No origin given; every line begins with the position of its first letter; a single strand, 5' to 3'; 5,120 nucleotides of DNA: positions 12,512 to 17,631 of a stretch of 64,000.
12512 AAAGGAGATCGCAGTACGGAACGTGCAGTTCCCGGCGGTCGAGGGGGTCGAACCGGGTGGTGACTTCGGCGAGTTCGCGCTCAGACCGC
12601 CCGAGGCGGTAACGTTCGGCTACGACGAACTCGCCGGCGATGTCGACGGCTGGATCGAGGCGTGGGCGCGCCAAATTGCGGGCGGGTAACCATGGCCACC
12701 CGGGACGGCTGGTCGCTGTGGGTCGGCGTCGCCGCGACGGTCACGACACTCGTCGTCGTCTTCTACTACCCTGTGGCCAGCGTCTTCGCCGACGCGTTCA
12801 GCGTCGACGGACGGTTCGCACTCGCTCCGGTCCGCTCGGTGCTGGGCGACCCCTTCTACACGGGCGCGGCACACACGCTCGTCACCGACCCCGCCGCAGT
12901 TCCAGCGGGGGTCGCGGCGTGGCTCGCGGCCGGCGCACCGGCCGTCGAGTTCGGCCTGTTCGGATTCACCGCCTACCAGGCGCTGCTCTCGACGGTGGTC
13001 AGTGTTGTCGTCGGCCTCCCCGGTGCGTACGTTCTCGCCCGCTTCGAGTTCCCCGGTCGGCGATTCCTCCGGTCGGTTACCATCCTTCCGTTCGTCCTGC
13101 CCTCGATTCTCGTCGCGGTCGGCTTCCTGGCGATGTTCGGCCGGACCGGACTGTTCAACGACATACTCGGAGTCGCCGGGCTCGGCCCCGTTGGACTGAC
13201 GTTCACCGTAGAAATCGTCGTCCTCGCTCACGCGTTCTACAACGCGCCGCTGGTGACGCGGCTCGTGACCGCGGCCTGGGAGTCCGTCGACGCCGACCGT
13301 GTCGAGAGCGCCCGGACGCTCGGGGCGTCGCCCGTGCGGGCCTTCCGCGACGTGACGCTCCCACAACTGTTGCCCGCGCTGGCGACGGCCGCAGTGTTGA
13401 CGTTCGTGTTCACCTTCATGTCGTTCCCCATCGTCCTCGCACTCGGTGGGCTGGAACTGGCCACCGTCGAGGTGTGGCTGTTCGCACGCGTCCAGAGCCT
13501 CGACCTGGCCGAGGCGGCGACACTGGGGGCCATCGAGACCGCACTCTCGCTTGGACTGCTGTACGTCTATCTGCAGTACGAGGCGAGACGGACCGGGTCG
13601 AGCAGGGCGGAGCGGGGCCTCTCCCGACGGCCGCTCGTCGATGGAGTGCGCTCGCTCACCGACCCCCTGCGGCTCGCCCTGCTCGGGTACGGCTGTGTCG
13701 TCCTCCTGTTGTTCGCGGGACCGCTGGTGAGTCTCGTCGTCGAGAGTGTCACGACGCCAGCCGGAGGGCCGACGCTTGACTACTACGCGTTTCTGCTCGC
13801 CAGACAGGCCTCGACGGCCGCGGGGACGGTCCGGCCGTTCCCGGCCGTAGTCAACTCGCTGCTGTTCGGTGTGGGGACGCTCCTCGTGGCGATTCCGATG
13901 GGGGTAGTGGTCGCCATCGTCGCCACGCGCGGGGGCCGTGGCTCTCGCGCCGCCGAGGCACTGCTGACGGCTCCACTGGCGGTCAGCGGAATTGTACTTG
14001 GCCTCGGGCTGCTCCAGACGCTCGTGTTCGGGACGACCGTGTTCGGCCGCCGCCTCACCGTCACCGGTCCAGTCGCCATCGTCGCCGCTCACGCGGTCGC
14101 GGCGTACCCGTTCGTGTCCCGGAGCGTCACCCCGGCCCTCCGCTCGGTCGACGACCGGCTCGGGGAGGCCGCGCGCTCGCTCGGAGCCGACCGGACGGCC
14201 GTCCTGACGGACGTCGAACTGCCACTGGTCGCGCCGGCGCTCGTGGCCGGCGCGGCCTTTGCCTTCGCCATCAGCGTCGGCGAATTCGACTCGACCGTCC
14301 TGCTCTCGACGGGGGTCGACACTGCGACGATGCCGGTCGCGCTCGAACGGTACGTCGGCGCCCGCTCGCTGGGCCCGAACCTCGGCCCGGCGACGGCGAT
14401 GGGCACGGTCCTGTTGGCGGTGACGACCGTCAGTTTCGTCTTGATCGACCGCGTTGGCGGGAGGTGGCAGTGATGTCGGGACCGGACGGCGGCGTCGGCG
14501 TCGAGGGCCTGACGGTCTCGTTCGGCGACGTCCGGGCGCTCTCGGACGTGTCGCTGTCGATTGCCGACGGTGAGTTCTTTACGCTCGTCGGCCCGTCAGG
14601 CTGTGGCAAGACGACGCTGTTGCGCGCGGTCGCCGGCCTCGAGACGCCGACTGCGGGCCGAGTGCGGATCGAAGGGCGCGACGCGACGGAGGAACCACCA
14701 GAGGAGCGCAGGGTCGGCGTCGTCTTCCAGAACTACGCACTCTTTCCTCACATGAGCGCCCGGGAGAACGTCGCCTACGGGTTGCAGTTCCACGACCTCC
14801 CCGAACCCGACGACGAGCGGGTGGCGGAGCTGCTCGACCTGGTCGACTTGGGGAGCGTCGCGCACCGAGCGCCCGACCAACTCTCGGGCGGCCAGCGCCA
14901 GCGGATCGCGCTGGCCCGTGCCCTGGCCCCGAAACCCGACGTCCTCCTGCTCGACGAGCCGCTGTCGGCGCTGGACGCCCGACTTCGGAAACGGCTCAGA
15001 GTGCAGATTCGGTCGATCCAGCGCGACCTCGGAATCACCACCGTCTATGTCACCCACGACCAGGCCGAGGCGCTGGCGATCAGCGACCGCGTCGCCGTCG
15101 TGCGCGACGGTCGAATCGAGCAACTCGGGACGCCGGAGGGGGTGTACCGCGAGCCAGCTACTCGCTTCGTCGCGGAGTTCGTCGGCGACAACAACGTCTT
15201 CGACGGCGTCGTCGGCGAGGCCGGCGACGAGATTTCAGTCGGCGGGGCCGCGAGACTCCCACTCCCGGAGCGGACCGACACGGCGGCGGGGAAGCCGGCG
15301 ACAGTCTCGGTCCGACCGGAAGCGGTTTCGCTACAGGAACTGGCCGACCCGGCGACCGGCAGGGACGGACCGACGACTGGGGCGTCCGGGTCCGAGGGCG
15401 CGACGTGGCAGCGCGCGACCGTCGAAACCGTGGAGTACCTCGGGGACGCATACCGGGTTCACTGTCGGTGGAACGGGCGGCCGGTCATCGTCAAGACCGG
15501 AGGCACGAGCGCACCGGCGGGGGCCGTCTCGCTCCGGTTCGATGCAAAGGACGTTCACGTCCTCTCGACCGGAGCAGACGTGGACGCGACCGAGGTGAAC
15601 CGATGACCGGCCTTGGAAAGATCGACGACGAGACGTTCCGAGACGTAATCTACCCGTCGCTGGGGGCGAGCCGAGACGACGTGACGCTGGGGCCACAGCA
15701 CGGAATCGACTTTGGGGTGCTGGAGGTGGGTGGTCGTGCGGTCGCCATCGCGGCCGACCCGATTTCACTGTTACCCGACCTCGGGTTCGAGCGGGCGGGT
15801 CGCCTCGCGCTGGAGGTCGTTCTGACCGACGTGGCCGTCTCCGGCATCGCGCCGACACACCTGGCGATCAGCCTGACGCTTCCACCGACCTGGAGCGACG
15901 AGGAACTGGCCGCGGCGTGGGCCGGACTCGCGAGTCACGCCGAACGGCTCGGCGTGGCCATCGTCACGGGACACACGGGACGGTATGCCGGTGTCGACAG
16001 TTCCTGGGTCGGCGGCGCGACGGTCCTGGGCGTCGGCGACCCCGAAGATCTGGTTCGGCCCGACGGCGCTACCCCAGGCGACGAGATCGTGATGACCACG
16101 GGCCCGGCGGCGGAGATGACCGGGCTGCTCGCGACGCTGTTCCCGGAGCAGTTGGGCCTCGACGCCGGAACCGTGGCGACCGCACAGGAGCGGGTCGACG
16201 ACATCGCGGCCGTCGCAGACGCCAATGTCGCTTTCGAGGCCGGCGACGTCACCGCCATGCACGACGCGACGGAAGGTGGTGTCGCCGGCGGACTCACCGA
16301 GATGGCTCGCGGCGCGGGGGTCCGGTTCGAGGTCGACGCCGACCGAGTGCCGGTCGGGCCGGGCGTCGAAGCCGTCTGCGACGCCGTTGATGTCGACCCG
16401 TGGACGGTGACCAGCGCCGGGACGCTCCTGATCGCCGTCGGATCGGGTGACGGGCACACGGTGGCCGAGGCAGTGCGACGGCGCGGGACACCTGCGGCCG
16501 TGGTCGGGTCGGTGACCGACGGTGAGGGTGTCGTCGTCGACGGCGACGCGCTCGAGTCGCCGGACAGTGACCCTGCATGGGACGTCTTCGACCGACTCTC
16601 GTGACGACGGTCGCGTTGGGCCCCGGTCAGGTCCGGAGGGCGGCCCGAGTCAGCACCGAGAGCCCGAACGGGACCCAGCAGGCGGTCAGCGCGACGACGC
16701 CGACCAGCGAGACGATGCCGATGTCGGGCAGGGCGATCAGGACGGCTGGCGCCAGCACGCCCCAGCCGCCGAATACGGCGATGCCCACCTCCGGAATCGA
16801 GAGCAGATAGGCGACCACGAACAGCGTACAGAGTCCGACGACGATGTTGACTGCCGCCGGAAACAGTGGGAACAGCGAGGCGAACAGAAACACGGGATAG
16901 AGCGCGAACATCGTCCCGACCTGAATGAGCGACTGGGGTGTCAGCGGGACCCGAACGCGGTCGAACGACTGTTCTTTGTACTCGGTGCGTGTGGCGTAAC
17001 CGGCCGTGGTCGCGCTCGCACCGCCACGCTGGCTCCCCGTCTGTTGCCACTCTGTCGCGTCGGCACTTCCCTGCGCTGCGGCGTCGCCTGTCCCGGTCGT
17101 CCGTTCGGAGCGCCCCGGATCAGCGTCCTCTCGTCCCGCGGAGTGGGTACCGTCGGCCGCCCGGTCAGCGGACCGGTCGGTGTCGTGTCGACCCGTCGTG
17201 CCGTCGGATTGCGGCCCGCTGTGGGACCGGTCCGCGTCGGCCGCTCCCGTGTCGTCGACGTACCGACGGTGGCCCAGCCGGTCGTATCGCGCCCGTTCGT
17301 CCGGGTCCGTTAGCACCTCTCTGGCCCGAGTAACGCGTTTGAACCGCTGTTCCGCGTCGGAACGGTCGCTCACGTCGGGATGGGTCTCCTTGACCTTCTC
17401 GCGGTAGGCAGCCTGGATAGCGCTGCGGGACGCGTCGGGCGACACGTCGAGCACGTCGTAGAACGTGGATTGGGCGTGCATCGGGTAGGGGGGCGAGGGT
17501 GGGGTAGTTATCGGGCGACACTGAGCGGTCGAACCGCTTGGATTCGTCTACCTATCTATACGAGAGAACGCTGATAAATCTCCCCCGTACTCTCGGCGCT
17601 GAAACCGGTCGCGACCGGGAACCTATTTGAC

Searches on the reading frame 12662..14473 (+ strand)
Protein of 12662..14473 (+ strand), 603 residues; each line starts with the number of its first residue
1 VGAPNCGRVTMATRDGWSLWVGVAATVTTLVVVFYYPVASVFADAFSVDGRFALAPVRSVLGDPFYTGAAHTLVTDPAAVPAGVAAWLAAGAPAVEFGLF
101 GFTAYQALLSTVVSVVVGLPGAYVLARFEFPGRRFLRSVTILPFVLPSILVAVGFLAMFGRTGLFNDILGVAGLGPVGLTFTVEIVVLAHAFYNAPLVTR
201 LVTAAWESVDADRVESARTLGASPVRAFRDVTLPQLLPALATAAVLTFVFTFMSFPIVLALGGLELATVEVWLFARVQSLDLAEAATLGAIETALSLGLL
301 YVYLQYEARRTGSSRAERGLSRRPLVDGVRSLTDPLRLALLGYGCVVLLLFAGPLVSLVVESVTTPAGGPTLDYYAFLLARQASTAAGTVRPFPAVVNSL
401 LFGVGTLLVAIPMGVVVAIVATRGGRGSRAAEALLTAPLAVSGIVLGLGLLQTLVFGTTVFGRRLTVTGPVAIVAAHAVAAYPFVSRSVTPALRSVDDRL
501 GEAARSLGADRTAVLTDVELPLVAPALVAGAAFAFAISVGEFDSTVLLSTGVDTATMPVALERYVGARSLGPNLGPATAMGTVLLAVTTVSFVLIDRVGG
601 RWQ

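Call 79: search_protein_families(library=pfam, proteins=[window:12662-14473:+], max_evalue=0.00001)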
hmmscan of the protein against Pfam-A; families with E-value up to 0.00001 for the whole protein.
window:12662-14473:+ (603 aa): 1 family
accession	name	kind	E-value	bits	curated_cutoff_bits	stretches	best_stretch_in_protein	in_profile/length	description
PF00528.27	BPD_transp_1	-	1.8e-28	100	26.4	2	118-293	1-163/184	Binding-protein-dependent transport system inner membrane component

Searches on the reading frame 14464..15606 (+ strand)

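Call 79: search_protein_families(library=pfam, proteins=[window:14464-15606:+], max_evalue=0.00001)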
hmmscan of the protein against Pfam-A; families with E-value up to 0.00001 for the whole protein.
window:14464-15606:+ (380 aa): 3 families
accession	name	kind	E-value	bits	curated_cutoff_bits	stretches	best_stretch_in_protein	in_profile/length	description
PF00005.33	ABC_tran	-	1.4e-38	133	25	1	26-167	1-136/137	ABC transporter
PF08402.16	TOBE_2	-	3e-10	40.5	21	1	281-367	1-76/76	TOBE domain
PF13304.12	AAA_21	-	8.4e-10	39.6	27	0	123-200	221-300/304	AAA domain, putative AbiEii toxin, Type IV TA system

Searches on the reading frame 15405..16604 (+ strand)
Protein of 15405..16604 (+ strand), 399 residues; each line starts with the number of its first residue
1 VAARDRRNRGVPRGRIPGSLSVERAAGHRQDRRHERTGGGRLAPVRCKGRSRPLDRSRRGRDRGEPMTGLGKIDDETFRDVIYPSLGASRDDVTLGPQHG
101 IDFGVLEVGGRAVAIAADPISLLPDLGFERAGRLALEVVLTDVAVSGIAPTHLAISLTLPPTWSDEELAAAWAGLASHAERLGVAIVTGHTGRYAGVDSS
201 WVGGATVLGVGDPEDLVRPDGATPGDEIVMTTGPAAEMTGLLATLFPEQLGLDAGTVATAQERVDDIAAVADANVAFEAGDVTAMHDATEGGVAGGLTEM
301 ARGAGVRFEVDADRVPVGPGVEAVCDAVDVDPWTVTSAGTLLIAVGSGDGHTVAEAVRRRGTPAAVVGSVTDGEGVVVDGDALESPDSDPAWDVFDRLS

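Call 79: search_protein_families(library=pfam, proteins=[window:15405-16604:+], max_evalue=0.00001)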
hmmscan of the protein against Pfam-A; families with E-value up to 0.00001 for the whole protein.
window:15405-16604:+ (399 aa): 2 families
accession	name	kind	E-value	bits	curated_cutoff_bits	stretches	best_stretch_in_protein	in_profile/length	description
PF02769.27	AIRS_C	-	4.1e-19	69.7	23.1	1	224-378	2-153/156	AIR synthase related protein, C-terminal domain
PF00586.29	AIRS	-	2.6e-10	41.2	24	1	102-209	3-110/112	AIR synthase related protein, N-terminal domain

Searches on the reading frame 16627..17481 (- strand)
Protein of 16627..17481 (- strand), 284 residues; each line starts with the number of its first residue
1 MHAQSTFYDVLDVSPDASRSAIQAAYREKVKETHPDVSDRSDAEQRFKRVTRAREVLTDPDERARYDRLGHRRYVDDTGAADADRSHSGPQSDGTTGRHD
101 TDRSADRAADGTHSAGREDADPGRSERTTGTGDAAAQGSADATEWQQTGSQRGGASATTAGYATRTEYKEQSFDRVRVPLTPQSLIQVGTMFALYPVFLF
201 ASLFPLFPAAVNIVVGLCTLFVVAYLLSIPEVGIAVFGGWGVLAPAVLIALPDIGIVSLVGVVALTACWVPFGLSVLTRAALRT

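Call 79: search_protein_families(library=pfam, proteins=[window:16627-17481:-], max_evalue=0.00001)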
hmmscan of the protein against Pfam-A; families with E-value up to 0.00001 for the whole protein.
window:16627-17481:- (284 aa): 1 family
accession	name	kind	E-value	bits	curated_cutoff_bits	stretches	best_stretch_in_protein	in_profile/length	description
PF00226.36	DnaJ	-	2.2e-19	69.7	27.8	1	7-67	2-63/63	DnaJ domain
